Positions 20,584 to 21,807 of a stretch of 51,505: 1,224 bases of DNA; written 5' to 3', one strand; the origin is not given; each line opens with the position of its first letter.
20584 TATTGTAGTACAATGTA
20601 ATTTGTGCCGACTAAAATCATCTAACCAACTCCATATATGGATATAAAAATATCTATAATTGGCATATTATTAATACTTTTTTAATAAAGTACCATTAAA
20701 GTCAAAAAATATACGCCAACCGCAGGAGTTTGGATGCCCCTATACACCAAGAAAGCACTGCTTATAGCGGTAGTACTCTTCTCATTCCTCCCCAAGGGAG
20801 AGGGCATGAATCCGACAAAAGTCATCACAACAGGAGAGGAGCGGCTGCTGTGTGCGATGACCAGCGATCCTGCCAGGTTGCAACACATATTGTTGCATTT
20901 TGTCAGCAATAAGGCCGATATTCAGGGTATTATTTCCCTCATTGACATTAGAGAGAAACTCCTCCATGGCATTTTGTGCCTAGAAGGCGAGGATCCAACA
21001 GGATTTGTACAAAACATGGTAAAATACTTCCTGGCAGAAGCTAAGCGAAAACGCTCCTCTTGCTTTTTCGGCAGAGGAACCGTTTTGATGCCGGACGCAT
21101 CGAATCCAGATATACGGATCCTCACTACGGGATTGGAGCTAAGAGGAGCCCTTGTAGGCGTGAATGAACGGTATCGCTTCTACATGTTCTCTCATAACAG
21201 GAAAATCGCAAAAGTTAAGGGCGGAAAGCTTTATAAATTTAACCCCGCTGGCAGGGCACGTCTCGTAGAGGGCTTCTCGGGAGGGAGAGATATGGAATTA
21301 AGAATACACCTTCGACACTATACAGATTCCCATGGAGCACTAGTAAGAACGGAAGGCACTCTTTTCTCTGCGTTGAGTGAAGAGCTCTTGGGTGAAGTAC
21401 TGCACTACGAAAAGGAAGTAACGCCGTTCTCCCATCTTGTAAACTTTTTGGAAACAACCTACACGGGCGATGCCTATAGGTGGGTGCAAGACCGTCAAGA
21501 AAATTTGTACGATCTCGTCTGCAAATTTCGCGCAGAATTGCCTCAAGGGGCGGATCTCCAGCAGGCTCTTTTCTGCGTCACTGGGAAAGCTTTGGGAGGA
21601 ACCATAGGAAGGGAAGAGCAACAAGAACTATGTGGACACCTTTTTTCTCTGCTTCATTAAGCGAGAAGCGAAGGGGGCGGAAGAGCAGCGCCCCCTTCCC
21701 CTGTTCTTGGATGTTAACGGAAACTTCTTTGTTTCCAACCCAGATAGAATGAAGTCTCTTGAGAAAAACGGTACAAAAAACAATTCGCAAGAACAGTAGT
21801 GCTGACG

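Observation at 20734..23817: Tandem pair of novel exported paralogs plus a third small exported ORF, with no recognisable domains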

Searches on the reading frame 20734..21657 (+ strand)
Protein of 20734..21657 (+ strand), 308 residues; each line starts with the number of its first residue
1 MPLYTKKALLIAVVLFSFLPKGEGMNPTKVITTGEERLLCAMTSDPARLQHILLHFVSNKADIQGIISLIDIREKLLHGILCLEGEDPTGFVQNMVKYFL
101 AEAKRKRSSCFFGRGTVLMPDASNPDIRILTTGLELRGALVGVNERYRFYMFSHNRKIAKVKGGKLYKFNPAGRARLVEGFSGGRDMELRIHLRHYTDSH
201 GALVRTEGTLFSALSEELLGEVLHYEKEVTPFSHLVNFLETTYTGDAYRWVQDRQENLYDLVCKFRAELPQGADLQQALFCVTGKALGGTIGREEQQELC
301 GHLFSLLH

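Call 4: search_protein_families(library=pfam, proteins=[window:20734-21657:+], max_evalue=1)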
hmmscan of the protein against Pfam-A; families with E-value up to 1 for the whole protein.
window:20734-21657:+ (308 aa): 0 families

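Call 5: find_homologous_proteins(query=window:20734-21657:+, max_evalue=0.01)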
Query window:20734-21657:+ (308 aa): 2 proteins with E <= 0.01 among 2586 candidates.
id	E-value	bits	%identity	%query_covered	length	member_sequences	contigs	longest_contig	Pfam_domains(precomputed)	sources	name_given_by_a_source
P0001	2.3e-205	698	100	100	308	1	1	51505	-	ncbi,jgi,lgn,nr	ncbi:MAG: hypothetical protein LBJ70_03345 [Holosporales bacterium]|jgi:hypothetical protein|nr:hypo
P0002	1.9e-104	367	58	99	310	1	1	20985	-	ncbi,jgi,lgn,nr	ncbi:MAG: hypothetical protein LBJ70_00100 [Holosporales bacterium]|jgi:hypothetical protein|nr:hypo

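Call 7: find_encoding_contigs(protein=P0002, flank=10000, max_places=6)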
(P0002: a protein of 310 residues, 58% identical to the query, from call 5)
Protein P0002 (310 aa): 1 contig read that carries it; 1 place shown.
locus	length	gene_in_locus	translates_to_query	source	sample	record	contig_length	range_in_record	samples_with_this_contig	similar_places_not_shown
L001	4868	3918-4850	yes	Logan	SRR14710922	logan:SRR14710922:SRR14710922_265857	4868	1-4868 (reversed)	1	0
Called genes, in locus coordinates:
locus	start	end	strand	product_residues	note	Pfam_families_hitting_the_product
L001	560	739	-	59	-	-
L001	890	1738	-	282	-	PF02653:BPD_transp_2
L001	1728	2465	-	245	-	PF00005:ABC_tran, PF02463:SMC_N (faint), PF09818:ABC_ATPase (faint), PF13304:AAA_21 (faint)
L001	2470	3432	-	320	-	PF04392:ABC_sub_bind, PF13458:Peripla_BP_6 (weak)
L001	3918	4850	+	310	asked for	-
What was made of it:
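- A third paralog at 58% identity sits on another contig of the same MAG (calls 5, 7). P0002 sits next to an ABC transporter operon with a periplasmic binding protein (call 7).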

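Call 10: search_protein_families(library=ncbifam, proteins=[window:20734-21657:+, P0002], max_evalue=1)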
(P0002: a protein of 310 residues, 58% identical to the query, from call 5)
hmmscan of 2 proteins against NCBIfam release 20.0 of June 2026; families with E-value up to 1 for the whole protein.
window:20734-21657:+ (308 aa): 0 families

P0002 (310 aa): 0 families
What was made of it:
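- On Known anti-phage defence or toxin-immunity systems (PADLOC-DB, Pfam toxin domains): Pfam and NCBIfam give none (calls 4, 10).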

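Call 11: search_solved_structures(query=A1, max_evalue=10)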
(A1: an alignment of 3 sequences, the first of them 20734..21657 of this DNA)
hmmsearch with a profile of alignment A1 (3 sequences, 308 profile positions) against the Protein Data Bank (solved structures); distinct sequences matched with E-value up to 10: 4.
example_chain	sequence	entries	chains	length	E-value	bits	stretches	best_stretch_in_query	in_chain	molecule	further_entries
2ef7_A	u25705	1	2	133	0.31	13.3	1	20-73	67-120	Hypothetical protein ST2348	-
9v2w_J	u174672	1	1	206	0.35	13.2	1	14-55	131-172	Transcriptional regulatory protein RXT2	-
9v2v_J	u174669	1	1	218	0.38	13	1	14-55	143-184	Transcriptional regulatory protein RXT2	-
8ga8_M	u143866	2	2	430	0.85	11.9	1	14-55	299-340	Transcriptional regulatory protein RXT2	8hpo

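Call 16: search_protein_representatives(alignment_id=A1)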
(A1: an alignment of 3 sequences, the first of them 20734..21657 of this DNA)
Query: 3 sequences, 308 profile positions. Proteins with E-value up to 0.001 (for the whole library): 6; up to 1e-10: 5; up to 1e-30: 4. The best 6 are listed.
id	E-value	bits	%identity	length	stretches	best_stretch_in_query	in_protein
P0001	7.1e-169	577.1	-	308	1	1-308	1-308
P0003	9.9e-138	474.8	-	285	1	25-308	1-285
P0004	3.9e-59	216.6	-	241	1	1-222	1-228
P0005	2.7e-43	164.7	-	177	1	115-260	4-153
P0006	2.4e-18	82.7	-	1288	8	46-117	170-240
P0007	7.7e-10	54.8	-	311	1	3-138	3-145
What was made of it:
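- Closest known: Periplasmic infection proteins of Holospora obtusa. Different: The exhaustive profile search found no relative outside three Holosporales MAGs (call 16).
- The distribution is very narrow (call 16).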

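Call 20: find_homologous_proteins(query=A3, max_evalue=0.01)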
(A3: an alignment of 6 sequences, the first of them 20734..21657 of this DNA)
Query A3 (6 sequences) (308 aa, profile of the alignment): 3 proteins with E <= 0.01 among 8000 candidates.
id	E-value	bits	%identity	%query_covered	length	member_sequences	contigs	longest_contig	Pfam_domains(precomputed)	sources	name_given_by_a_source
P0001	7.9e-142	490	100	100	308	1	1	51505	-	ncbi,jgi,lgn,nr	ncbi:MAG: hypothetical protein LBJ70_03345 [Holosporales bacterium]|jgi:hypothetical protein|nr:hypo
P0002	8.5e-139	480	58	99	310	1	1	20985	-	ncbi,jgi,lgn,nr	ncbi:MAG: hypothetical protein LBJ70_00100 [Holosporales bacterium]|jgi:hypothetical protein|nr:hypo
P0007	3.1e-101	357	28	70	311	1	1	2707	-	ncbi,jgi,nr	ncbi:MAG: hypothetical protein LBQ26_02525 [Holosporales bacterium]|jgi:hypothetical protein|nr:hypo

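Call 21: list_cluster_members(proteins=[P0003, P0004, P0005, P0007, P0001])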
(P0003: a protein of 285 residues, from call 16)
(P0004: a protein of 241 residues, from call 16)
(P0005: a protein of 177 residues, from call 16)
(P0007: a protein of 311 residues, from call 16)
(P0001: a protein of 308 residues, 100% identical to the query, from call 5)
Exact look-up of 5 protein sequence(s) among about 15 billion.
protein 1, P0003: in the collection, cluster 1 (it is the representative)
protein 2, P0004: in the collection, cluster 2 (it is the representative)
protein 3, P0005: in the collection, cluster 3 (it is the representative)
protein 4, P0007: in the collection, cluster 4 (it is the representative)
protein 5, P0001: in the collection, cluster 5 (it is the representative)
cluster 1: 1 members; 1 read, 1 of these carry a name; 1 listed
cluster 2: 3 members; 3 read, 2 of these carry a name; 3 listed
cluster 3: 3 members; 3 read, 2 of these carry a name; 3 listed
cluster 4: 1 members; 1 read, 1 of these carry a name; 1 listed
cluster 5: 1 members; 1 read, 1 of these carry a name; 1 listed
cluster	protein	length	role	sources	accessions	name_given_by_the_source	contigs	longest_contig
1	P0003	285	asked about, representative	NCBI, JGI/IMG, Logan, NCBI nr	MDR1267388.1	MAG: hypothetical protein LBJ70_03350 [Holosporales bacterium] | hypothetical protein | hypothetical protein [Holosporales bacterium]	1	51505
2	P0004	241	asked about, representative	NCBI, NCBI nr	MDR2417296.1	MAG: hypothetical protein LBD15_04000 [Holosporales bacterium] | hypothetical protein [Holosporales bacterium]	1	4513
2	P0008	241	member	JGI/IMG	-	hypothetical protein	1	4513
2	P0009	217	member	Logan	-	-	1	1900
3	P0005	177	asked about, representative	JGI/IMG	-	hypothetical protein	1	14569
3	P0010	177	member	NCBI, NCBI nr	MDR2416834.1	MAG: hypothetical protein LBD15_01510 [Holosporales bacterium] | hypothetical protein [Holosporales bacterium]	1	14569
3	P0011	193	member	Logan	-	-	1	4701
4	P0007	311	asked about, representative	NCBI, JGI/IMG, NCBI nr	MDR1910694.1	MAG: hypothetical protein LBQ26_02525 [Holosporales bacterium] | hypothetical protein | hypothetical protein [Holosporales bacterium]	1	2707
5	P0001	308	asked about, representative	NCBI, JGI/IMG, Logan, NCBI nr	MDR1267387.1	MAG: hypothetical protein LBJ70_03345 [Holosporales bacterium] | hypothetical protein | hypothetical protein [Holosporales bacterium]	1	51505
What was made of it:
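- Distribution: a profile search of 1.84e9 representatives found only A, B, P0004, P0005 and P0007, all from Holosporales MAGs LBJ70, LBD15 and LBQ26 (calls 16, 20, 21).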

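Call 22: find_encoding_contigs(protein=P0007, flank=10000)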
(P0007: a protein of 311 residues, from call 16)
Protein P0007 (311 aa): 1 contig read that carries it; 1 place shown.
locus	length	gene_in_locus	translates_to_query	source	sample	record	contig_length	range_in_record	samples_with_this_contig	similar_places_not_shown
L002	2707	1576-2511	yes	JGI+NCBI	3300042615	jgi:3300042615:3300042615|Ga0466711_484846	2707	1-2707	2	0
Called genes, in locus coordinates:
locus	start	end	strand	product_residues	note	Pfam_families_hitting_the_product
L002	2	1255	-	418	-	?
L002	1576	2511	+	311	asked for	-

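Call 31: find_related_loci(query=A1, collection=genome_contigs, flank=10000)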
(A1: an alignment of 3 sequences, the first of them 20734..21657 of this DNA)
Query A1 (308 aa) in genome_contigs; peptide patterns used: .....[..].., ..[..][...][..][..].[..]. (x = any residue, [..] = any of these).
80 stretches matched a pattern; 1 encode a relative of the query (tblastn E <= 1e-3); 1 distinct loci.
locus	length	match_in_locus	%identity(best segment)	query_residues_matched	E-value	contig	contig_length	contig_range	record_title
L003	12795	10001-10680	46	5-260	3e-49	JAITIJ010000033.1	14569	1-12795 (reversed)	MAG: Holosporales bacterium isolate Pcl387_bin109 k119_2072300, whole genome shotgun sequence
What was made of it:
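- The scan of 185,579 species genomes found one locus, again a Holosporales MAG (call 31).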

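Call 33: predict_structure(alignment_id=A3)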
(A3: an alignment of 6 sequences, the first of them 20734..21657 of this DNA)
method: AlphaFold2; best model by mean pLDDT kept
length: 308 residues; sequences in the alignment: 6
mean_pLDDT: 78.7   pTM: 0.59
mean pLDDT of the five models: 78.7, 68.3, 68.3, 64.4, 49.7
residues with pLDDT >= 90: 49; 70-90: 203; 50-70: 40; < 50: 16
segments of 3 or more residues with pLDDT < 50: 17-28, 225-228
pLDDT, mean of each block of 10 residues (from residue 1): 60 54 46 80 76 90 85 76 92 88 68 81 82 82 80 85 89 84 81 85 80 76 56 83 88 90 83 75 78 85 84
secondary structure, 60 per line:
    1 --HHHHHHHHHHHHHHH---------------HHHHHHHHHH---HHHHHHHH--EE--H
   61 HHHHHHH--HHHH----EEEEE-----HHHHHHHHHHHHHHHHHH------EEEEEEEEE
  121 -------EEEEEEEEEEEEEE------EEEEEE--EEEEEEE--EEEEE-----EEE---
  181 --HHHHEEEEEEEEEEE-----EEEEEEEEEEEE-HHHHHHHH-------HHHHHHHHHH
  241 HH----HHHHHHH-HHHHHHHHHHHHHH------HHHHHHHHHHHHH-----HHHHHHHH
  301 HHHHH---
elements in order: H3-17 H33-42 H46-53 H60-67 H70-73 E78-82 H88-105 E112-120 E128-141 E148-153 E156-162 E165-169 E175-177 H183-186 E187-197 E203-214 H216-223 H231-242 H247-253 H255-268 H275-287 H293-305
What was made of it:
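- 20734..21660 (+): Paralog A (308 aa, GenBank LBJ70_03345). Leader is residues 1-24, with a predicted cleavage at PKGEG|M. The mature protein is 32 kDa with an alpha/beta fold. A is a solo duplicate with no ORF3 behind it. AlphaFold2 model: pLDDT 78.7, pTM 0.59 (call 33).
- On Outer-membrane beta-barrel proteins: In the model the C-terminal 90 residues are helical (call 33).
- Closest known: Hsp70 / DnaK chaperones. Same: The order of secondary-structure elements is similar (call 33).
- The other four models scored 50-68 pLDDT (call 33). The fold prediction is confident (call 33). The order of secondary structure is similar: a beta-alpha unit, eight strands, then a helical bundle (call 33).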

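Call 36: fold_search(model_id=the predicted structure, library=pdb)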
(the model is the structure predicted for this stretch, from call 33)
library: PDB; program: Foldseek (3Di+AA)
matches with E <= 10: 1060; with E <= 0.001: 0
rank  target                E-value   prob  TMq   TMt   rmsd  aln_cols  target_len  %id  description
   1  9ya0_GA               5.6e-03  0.33  0.14  0.08  15.3       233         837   10  Cryo-EM structure of pre-conoid ring 2 (PCR P2 ring)from Toxoplasma gondii (released 2025-11-19)
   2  1pd1_A                1.3e-02  0.20  0.13  0.08  19.8       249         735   10  Crystal structure of the COPII coat subunit, Sec24, complexed with a peptide containing the DxE cargo sorting signal o (released 2003-08-19)
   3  5vng_B                1.4e-02  0.18  0.14  0.08  18.7       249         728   11  Crystal structure of Sec23a/Sec24a/Sec22 complexed with a C-terminal II sorting motif (released 2017-07-05)
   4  8bsh_C                2.0e-02  0.18  0.14  0.07  19.6       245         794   12  COPII inner coat (released 2023-01-18)
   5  2nut_B                2.2e-02  0.15  0.14  0.08  18.7       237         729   13  Crystal Structure of the human Sec23a/24a heterodimer, complexed with the SNARE protein Sec22b (released 2007-05-22)
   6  4bzi_E                2.3e-02  0.18  0.13  0.08  19.7       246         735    9  The structure of the COPII coat assembled on membranes (released 2013-09-18)
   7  1m2v_B                2.3e-02  0.18  0.13  0.08  19.7       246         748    9  Crystal Structure of the yeast Sec23/24 heterodimer (released 2002-09-20)
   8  6zga_F                2.4e-02  0.15  0.14  0.07  19.6       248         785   10  COPII on membranes, inner coat (released 2021-02-17)
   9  1pcx_A                3.9e-02  0.14  0.14  0.08  19.9       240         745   11  Crystal structure of the COPII coat subunit, Sec24, complexed with a peptide from the SNARE protein Bet1 (released 2003-08-19)
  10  5j67_B                4.1e-02  0.12  0.13  0.08  19.0       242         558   13  Structure of Astrotactin-2, a conserved vertebrate-specific and perforin-like membrane protein involved in neuronal de (released 2016-05-25)
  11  6zga_B                4.3e-02  0.13  0.13  0.07  20.5       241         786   11  COPII on membranes, inner coat (released 2021-02-17)
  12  2nup_B                4.6e-02  0.14  0.15  0.08  18.4       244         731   13  Crystal Structure of the human Sec23a/24a heterodimer, complexed with the SNARE protein Sec22b (released 2007-05-22)
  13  5j67_A                4.8e-02  0.11  0.13  0.08  19.0       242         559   13  Structure of Astrotactin-2, a conserved vertebrate-specific and perforin-like membrane protein involved in neuronal de (released 2016-05-25)
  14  3egd_B                6.4e-02  0.12  0.14  0.08  18.4       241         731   12  Crystal structure of the mammalian COPII-coat protein Sec23a/24a complexed with the SNARE protein Sec22 and bound to t (released 2008-10-21)
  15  4e81_B                6.4e-02  0.10  0.12  0.14  16.1       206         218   10  Crystal structure of the substrate binding domain of E.coli DnaK in complex with a short apidaecin peptide (released 2012-05-30)
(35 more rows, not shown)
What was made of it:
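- On Hsp70 family (PF00012): Foldseek TM is 0.14 or lower (call 36).
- Foldseek listed DnaK, BiP and Ssb1 substrate-binding domains among its noise-level hits (call 36). TM-scores to DnaK SBD are 0.12-0.14, with rmsd 16 A (call 36).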

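Call 38: find_related_loci(query=A1, collection=metagenome_contigs, flank=10000)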
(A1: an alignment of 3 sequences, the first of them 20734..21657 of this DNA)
Query A1 (308 aa) in metagenome_contigs; peptide patterns used: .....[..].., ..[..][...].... (x = any residue, [..] = any of these).
312 stretches matched a pattern, but none encodes a relative of the query by tblastn (E <= 1e-3).

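Call 40: find_encoding_contigs(protein=P0004, flank=10000)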
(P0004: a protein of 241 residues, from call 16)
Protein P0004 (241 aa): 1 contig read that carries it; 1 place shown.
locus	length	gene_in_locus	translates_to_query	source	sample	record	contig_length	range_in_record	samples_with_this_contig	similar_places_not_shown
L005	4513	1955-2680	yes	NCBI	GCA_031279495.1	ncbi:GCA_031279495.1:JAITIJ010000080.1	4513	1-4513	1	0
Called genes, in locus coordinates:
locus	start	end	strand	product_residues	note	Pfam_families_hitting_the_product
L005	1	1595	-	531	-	PF02518:HATPase_c, PF13589:HATPase_c_3, PF01119:DNA_mis_repair, PF08676:MutL_C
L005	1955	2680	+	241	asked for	-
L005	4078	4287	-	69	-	-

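Call 54: search_protein_families(library=padloc, proteins=[window:20734-21657:+, P0002, P0007], max_evalue=1)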
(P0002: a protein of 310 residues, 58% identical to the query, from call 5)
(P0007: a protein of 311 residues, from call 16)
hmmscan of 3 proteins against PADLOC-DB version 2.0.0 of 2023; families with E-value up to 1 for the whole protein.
window:20734-21657:+ (308 aa): 0 families

P0002 (310 aa): 0 families

P0007 (311 aa): 0 families
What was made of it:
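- On Known anti-phage defence or toxin-immunity systems (PADLOC-DB, Pfam toxin domains): PADLOC gives 0 families for A, B, ORF3, P0002 and P0007 (call 54).
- No toxin, immunity or delivery domain appears in Pfam, NCBIfam or PADLOC (calls 4, 10, 54).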

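Call 55: search_protein_families(library=phrogs, proteins=[window:20734-21657:+, P0002, P0007], max_evalue=1)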
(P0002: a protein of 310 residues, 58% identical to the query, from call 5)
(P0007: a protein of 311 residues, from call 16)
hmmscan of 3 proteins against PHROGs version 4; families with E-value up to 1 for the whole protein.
window:20734-21657:+ (308 aa): 0 families

P0002 (310 aa): 0 families

P0007 (311 aa): 1 family
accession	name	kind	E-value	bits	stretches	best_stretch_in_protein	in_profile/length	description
phrog_33861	-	unknown function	0.017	14.9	1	28-98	326-394/407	-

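Call 57: fold_search(model_id=the predicted structure, library=viral)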
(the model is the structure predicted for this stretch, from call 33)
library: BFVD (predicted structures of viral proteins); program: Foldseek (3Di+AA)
matches with E <= 10: 1085; with E <= 0.001: 0
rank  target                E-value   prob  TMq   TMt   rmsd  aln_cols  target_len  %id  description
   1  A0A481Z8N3            5.5e-03  0.35  0.15  0.11  17.9       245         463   11  von willebrand factor type A domain protein [Pithovirus LCPAC304]
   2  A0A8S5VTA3            1.0e-02  0.25  0.14  0.19  23.7       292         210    8  (no name in the UniProt tables at hand)
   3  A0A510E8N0            1.1e-02  0.11  0.10  0.09  21.1       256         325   11  (no name in the UniProt tables at hand)
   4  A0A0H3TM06            1.1e-02  0.07  0.08  0.08  26.9       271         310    8  (no name in the UniProt tables at hand)
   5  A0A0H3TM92            1.4e-02  0.13  0.09  0.13  23.8       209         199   11  (no name in the UniProt tables at hand)
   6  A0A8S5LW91            2.4e-02  0.11  0.10  0.10  24.7       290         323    9  Antibody light chain protein (Fragment) [Myoviridae sp. cto1k8]
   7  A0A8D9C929            2.5e-02  0.14  0.10  0.14  17.1       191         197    9  Uncharacterized protein [uncultured marine phage]
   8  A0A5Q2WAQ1            3.2e-02  0.30  0.14  0.09  20.8       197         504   12  (no name in the UniProt tables at hand)
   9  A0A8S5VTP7            3.4e-02  0.10  0.09  0.06  26.2       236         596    8  Anastral spindle 2 [Ackermannviridae sp.]
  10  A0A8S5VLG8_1          3.6e-02  0.09  0.11  0.05  21.7       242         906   11  (no name in the UniProt tables at hand)
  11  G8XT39                4.7e-02  0.13  0.12  0.13  19.9       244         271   11  Membrane protein S18 [Saimiriine betaherpesvirus 4]
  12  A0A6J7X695            4.7e-02  0.11  0.10  0.12  17.8       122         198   15  Uncharacterized protein [uncultured Caudovirales phage]
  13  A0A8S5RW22            5.0e-02  0.15  0.15  0.16  17.6       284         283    8  Uncharacterized protein [Siphoviridae sp. ctHip2]
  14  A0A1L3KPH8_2          5.0e-02  0.04  0.08  0.04  20.6       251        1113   13  RNA-dependent RNA polymerase [Beihai barnacle virus 5]
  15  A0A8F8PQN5            6.0e-02  0.11  0.15  0.09  22.7       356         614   10  Signal transducer and activator of transcription [Clandestinovirus]
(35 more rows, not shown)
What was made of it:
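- Tried and rejected: The top hits (Sec24, a vWA protein, astrotactin, RNase R, Kir channels) are noise (calls 36, 57).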
